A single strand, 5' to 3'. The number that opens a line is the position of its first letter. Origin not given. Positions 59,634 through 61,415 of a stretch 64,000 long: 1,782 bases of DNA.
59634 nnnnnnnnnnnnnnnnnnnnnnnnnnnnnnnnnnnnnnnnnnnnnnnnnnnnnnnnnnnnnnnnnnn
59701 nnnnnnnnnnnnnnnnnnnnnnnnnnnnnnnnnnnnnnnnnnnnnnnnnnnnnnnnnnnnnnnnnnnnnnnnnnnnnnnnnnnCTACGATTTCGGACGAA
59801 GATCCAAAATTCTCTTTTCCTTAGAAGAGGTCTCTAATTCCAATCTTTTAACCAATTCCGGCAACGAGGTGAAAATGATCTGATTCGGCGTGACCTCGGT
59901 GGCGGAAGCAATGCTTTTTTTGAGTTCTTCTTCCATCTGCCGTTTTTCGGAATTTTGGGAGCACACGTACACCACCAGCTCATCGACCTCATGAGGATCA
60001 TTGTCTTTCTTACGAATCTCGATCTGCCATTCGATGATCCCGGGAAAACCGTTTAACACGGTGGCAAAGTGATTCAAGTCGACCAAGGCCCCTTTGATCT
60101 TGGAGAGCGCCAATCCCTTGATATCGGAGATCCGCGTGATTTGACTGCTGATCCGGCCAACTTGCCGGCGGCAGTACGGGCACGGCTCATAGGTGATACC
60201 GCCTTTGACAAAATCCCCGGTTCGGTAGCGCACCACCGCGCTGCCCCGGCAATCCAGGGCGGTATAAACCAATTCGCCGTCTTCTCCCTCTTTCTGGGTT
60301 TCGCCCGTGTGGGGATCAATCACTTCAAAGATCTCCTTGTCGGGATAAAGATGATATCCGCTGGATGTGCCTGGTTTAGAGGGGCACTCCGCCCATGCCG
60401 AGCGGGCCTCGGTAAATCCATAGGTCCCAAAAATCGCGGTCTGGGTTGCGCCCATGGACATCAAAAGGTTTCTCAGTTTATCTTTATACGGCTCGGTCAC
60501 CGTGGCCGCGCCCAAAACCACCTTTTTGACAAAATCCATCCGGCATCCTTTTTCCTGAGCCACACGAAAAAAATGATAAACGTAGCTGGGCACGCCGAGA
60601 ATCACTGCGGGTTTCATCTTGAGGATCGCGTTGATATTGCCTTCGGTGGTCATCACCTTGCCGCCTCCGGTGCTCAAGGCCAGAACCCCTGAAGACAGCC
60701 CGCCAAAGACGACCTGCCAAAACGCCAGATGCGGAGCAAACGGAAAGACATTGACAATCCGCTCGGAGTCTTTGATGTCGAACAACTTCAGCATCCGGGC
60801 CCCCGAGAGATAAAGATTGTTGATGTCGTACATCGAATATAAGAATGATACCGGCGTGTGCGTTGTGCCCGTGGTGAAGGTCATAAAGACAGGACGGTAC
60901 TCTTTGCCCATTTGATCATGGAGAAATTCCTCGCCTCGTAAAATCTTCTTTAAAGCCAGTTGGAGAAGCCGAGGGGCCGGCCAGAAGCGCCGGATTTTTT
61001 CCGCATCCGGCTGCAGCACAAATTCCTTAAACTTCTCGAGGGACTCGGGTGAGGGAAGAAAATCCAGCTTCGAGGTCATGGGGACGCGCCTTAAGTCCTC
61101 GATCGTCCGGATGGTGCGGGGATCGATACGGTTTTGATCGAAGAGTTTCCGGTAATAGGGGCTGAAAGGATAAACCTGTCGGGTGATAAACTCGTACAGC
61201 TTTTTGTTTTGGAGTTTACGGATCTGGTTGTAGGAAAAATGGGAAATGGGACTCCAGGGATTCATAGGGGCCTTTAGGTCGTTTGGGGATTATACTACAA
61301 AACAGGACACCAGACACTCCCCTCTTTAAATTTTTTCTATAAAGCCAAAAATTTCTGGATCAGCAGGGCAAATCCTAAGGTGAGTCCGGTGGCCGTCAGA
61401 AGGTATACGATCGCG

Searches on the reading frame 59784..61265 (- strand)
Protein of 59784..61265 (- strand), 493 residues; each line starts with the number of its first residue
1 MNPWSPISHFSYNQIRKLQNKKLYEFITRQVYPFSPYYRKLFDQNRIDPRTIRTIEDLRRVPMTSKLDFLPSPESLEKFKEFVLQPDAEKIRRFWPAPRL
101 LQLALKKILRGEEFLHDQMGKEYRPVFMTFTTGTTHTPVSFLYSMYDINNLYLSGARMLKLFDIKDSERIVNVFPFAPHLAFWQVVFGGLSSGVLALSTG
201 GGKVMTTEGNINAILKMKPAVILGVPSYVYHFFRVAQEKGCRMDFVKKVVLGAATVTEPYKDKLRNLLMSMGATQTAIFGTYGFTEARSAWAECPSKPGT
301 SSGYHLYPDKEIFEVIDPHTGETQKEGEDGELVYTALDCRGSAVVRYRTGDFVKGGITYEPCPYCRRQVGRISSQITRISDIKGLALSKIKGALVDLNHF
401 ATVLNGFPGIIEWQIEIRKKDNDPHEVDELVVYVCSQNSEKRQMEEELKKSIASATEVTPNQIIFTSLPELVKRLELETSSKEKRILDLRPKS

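Call 26: search_protein_families(library=pfam, proteins=[window:59784-61265:-])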
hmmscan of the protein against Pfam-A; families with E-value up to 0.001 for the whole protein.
window:59784-61265:- (493 aa): 1 family
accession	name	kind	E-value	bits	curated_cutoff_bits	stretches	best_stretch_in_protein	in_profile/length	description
PF00501.34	AMP-binding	-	2.4e-13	50.1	29.9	1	119-334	158-374/384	AMP-binding enzyme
